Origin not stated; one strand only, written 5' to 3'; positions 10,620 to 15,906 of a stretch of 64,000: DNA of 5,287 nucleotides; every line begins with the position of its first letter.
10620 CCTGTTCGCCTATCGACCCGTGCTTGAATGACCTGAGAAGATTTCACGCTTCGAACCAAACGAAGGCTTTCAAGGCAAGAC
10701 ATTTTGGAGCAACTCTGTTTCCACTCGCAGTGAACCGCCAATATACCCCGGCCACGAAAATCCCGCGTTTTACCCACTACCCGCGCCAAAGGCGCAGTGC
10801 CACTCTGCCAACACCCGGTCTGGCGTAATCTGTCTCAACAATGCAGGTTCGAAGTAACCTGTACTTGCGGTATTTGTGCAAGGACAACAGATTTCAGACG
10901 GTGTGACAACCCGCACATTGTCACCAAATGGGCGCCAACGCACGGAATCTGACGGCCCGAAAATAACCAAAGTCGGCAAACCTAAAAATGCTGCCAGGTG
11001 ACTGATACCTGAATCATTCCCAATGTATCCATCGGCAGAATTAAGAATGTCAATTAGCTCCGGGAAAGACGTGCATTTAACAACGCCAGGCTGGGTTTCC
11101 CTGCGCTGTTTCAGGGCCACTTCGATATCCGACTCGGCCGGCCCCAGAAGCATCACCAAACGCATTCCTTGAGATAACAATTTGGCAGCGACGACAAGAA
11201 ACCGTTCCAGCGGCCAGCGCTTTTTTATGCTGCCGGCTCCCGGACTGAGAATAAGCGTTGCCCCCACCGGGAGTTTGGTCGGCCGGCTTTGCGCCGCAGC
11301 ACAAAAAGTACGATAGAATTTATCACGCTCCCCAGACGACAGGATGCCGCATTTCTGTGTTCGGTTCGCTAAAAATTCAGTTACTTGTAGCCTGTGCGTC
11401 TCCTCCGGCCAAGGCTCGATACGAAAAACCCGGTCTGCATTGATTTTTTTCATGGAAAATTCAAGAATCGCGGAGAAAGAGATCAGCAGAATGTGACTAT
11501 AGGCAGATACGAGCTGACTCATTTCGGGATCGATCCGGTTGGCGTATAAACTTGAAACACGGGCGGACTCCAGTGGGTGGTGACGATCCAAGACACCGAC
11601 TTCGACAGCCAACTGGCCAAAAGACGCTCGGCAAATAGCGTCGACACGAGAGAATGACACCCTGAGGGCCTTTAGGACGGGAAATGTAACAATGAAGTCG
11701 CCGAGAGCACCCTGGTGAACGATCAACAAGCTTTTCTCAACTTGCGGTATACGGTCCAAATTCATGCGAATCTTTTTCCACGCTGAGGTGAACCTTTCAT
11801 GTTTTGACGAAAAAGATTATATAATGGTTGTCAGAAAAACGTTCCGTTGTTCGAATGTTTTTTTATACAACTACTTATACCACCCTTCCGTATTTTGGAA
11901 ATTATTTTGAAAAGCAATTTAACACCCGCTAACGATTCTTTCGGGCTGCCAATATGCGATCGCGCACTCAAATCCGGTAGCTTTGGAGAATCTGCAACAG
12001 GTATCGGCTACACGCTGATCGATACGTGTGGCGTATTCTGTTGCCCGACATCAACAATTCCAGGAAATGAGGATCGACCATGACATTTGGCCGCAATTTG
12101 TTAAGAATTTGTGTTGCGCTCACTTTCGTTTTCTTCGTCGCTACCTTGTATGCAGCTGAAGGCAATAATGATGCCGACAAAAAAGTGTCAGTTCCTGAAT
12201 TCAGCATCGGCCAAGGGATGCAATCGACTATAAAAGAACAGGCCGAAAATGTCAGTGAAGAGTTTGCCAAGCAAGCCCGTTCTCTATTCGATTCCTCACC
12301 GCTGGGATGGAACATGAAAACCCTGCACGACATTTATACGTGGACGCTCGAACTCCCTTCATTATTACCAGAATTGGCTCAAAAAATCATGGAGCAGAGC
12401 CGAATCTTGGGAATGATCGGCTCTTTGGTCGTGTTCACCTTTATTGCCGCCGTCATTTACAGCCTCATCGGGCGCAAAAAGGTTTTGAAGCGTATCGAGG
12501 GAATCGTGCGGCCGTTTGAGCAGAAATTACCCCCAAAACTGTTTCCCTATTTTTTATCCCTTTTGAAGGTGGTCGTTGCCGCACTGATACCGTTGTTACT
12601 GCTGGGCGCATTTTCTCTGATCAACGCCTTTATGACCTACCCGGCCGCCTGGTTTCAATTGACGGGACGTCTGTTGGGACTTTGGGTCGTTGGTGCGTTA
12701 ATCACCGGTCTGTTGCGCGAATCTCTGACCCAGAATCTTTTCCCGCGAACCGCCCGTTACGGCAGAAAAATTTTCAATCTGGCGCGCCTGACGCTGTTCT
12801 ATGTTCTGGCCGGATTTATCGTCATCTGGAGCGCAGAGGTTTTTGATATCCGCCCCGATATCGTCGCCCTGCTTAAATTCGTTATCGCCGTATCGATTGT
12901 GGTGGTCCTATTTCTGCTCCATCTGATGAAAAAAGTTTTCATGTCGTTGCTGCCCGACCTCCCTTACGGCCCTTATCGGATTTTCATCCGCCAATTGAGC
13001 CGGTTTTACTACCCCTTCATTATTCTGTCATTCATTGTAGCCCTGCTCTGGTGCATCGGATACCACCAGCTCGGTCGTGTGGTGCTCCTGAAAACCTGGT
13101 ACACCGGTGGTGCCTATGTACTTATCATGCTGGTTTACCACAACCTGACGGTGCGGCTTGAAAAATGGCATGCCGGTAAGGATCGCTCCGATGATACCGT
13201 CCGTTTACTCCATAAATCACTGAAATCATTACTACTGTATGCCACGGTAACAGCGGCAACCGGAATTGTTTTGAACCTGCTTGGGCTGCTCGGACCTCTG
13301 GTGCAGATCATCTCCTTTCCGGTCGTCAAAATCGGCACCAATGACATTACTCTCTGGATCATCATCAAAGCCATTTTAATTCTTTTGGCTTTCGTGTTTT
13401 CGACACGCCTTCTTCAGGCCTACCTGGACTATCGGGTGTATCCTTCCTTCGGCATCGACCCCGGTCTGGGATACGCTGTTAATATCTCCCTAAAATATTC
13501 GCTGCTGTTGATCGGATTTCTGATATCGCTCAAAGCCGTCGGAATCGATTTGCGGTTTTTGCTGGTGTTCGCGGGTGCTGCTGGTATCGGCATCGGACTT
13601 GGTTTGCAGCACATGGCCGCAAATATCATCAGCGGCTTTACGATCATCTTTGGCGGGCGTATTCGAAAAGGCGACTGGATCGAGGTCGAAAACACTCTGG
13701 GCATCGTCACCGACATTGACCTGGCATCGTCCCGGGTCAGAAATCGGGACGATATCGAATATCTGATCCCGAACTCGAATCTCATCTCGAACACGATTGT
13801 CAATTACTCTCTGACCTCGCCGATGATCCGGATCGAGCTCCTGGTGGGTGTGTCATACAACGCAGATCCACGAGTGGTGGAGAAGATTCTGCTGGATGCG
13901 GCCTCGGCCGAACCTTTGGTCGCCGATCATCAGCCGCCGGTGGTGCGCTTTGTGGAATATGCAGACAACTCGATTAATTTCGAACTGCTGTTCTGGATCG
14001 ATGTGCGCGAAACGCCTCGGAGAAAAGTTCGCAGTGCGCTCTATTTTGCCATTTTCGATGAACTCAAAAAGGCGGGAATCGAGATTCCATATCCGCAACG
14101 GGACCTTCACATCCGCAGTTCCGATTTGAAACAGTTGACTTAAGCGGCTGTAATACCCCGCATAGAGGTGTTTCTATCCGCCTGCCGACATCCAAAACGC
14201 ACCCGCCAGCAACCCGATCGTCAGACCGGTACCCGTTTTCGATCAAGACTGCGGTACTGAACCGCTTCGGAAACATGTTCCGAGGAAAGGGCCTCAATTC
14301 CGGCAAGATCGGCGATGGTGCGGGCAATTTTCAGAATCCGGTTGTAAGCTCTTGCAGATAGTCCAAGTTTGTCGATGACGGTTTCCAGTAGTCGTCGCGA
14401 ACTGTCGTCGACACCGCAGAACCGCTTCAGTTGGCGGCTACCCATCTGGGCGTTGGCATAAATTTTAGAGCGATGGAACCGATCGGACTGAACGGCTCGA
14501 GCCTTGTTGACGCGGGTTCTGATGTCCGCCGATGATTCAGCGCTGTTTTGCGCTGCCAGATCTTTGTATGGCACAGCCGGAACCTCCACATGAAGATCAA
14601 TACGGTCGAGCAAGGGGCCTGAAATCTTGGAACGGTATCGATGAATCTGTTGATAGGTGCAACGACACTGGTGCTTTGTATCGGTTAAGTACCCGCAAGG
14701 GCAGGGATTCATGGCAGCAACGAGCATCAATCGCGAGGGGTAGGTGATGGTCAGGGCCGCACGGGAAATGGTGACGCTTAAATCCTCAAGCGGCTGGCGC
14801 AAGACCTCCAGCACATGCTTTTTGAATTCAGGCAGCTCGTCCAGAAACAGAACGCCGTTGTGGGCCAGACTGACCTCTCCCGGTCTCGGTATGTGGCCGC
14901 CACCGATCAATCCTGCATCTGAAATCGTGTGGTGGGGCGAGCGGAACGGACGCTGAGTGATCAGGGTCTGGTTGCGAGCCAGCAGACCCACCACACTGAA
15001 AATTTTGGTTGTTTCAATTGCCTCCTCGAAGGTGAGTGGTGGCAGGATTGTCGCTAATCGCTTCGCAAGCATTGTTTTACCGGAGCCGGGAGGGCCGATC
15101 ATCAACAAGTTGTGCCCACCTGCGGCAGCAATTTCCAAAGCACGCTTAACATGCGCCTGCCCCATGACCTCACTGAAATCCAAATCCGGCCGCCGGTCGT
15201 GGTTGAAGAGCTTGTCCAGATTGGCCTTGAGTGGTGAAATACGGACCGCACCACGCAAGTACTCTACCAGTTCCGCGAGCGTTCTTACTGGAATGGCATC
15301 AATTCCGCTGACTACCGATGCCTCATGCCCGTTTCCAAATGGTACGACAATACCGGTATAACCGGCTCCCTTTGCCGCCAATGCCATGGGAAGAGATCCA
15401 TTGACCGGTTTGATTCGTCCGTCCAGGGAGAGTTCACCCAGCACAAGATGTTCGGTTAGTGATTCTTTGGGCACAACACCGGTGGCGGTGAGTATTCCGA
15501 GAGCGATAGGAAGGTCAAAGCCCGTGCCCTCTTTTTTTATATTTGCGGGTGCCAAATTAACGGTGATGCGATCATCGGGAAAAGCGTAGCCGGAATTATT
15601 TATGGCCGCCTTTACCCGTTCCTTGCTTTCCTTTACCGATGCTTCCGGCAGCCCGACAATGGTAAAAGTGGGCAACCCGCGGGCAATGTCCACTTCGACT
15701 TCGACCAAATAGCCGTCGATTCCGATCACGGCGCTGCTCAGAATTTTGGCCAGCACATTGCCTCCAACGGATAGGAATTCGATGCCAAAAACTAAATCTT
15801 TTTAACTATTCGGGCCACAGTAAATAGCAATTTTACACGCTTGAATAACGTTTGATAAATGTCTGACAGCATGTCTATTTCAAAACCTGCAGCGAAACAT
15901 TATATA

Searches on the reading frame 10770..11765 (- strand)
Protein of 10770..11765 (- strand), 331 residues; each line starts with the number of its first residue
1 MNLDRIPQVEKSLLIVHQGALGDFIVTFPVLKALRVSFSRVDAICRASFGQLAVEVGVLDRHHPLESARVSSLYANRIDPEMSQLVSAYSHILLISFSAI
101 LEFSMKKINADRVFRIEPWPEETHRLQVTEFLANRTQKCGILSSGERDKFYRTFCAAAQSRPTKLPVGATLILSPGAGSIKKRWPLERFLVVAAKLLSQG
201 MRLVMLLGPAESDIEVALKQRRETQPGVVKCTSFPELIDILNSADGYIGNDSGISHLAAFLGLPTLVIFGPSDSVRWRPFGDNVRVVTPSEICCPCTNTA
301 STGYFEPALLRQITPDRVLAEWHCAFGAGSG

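Call 4: search_protein_families(library=pfam, proteins=[window:10770-11765:-])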
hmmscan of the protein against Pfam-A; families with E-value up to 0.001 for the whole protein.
window:10770-11765:- (331 aa): 1 family
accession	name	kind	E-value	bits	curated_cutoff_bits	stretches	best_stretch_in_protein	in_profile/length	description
PF01075.23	Glyco_transf_9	-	1.9e-23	83.5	22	1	170-298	107-238/247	Glycosyltransferase family 9 (heptosyltransferase)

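Call 5: search_protein_families(library=ncbifam, proteins=[window:10770-11765:-])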
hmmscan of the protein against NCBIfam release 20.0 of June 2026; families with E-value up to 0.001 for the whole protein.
window:10770-11765:- (331 aa): 6 families
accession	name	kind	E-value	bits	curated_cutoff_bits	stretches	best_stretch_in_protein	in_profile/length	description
TIGR02193.1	heptsyl_trn_I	equivalog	2.7e-18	66.3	185.3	1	168-297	180-309/320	lipopolysaccharide heptosyltransferase I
TIGR02195.1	heptsyl_trn_II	equivalog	8.4e-18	64.6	134.6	1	172-321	178-333/339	lipopolysaccharide heptosyltransferase II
NF007742.0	PRK10422.1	equivalog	6.8e-16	58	467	1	171-285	186-304/352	lipopolysaccharide core heptosyltransferase RfaQ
TIGR02201.1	heptsyl_trn_III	equivalog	3.5e-13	49.3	170.2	1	171-288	184-305/344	putative lipopolysaccharide heptosyltransferase III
NF008162.0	PRK10916.1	equivalog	2e-09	37.1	569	1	175-323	187-340/348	ADP-heptose--LPS heptosyltransferase RfaF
NF008204.0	PRK10964.1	equivalog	1.4e-06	27.7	437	1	181-288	191-298/322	lipopolysaccharide heptosyltransferase RfaC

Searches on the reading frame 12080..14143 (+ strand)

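Call 4: search_protein_families(library=pfam, proteins=[window:12080-14143:+])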
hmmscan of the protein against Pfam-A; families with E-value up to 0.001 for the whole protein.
window:12080-14143:+ (687 aa): 3 families
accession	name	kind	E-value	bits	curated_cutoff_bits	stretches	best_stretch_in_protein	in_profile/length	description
PF00924.24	MS_channel_2nd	-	2.5e-16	60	20.2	1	513-577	3-67/68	Mechanosensitive ion channel, beta-domain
PF21082.3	MS_channel_3rd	-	1.8e-13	51.1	21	1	586-669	2-88/88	Mechanosensitive ion channel MscS, C-terminal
PF21088.3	MS_channel_1st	-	0.00041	20.7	23.1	1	471-510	3-42/42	Mechanosensitive ion channel, transmembrane helices 2/3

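Call 5: search_protein_families(library=ncbifam, proteins=[window:12080-14143:+])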
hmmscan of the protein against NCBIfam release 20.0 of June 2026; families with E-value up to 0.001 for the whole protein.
window:12080-14143:+ (687 aa): 5 families
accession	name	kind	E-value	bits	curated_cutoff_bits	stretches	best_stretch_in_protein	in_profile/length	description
NF008438.0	PRK11281.1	equivalog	5e-39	133.8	991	1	420-684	831-1094/1113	mechanosensitive channel MscK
NF008180.0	PRK10929.1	equivalog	1.1e-38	132.7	809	1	421-682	829-1089/1109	miniconductance mechanosensitive channel MscM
NF047602.1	MscsSHelicob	equivalog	2e-30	106.1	400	1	428-678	13-258/260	small-conductance mechanosensitive channel MscS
NF007662.0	PRK10334.1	subfamily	5.8e-26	91.4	321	1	428-680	31-279/286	small-conductance mechanosensitive channel MscS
NF047601.1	MscSThanab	equivalog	7.7e-17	61.6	500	1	408-679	10-277/280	small-conductance mechanosensitive channel MscS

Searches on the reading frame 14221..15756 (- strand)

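Call 4: search_protein_families(library=pfam, proteins=[window:14221-15756:-])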
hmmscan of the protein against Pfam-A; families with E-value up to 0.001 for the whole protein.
window:14221-15756:- (511 aa): 12 families
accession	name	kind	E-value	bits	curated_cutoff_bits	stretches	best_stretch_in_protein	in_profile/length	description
PF01078.27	Mg_chelatase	-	8.3e-100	332.8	20.3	1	193-399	1-206/207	Magnesium chelatase, subunit ChlI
PF13541.12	ChlI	-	4.2e-49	165.9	27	1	20-142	1-121/121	Subunit ChlI of Mg-chelatase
PF13335.12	Mg_chelatase_C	-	3e-32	111.5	26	1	407-502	2-94/94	Magnesium chelatase, subunit ChlI C-terminal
PF00493.29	MCM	-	4.5e-10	39.4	23.3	1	292-361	114-183/224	MCM P-loop domain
PF07728.20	AAA_5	-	1.1e-08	35.6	22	1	216-353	1-125/139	AAA domain (dynein-related subfamily)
PF05496.18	RuvB_N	-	2.1e-06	28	27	0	194-236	6-55/159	Holliday junction DNA helicase RuvB P-loop domain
PF00158.32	Sigma54_activat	-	2.3e-05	24.6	20.2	1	203-326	11-120/168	Sigma-54 interaction domain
PF20030.5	bpMoxR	-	0.00011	21.8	27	1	197-244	14-61/205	MoxR domain in the MoxR-vWA-beta-propeller ternary systems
PF00004.35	AAA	-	0.00013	22.9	21.2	1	217-239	1-23/131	ATPase family associated with various cellular activities (AAA)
PF13191.12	AAA_16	-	0.00077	20.4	32.6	0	202-239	11-49/167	AAA ATPase domain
PF13401.12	AAA_22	-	0.00077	20.2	27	0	216-240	7-34/130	AAA domain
PF13671.12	AAA_33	-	0.00098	19.9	27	0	217-239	2-24/143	AAA domain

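Call 5: search_protein_families(library=ncbifam, proteins=[window:14221-15756:-])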
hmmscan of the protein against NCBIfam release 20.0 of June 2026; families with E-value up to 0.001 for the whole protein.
window:14221-15756:- (511 aa): 20 families
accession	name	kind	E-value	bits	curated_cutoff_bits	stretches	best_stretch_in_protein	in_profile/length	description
TIGR00368.1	TIGR00368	hypoth_equivalog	4e-200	665.6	362.4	1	6-502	2-499/499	YifB family Mg chelatase-like AAA ATPase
NF007365.0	PRK09862.1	equivalog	8.5e-141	470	530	1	4-507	5-497/506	YifB family Mg chelatase-like AAA ATPase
TIGR02902.1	spore_lonB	equivalog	5.5e-19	68.2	723.3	2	186-333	57-209/531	ATP-dependent protease LonB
TIGR02903.1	spore_lon_C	equivalog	4.6e-12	45.2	678.8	2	189-331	149-297/615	Lon family ATP-dependent protease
TIGR00764.1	lon_rel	equivalog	4.8e-12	45.2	516.6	1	195-246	18-69/608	ATP-dependent protease LonB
TIGR02442.1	Cob-chelat-sub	hypoth_equivalog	1e-10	40.8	779.45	1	288-351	116-179/641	putative cobaltochelatase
NF000868.0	PRK00080.1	equivalog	4.1e-07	29.2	282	0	188-236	19-73/330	Holliday junction branch migration DNA helicase RuvB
TIGR02030.1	BchI-ChlI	equivalog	1e-06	28.2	466.95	0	288-351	120-183/337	magnesium chelatase ATPase subunit I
TIGR02031.1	BchD-ChlD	equivalog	1.9e-06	26.9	499.55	1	217-352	19-144/608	magnesium chelatase ATPase subunit D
TIGR00635.1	ruvB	equivalog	2.1e-06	27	299.05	0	194-236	3-52/305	Holliday junction branch migration DNA helicase RuvB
NF038308.1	RNA_repair_RtcR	equivalog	2e-05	23.6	650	0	285-314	264-293/530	RNA repair transcriptional activator RtcR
NF003745.1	PRK05342.1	equivalog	6.3e-05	22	359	1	215-246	110-142/418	ATP-dependent Clp protease ATP-binding subunit ClpX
NF009067.0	PRK12402.1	equivalog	0.00014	20.9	317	1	189-264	10-83/340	replication factor C small subunit 2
TIGR00763.1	lon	equivalog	0.00022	19.8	608.05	0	106-163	728-790/795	endopeptidase La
TIGR02397.1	dnaX_nterm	equivalog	0.00029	20.2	250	1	189-238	9-60/355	DNA polymerase III subunit gamma/tau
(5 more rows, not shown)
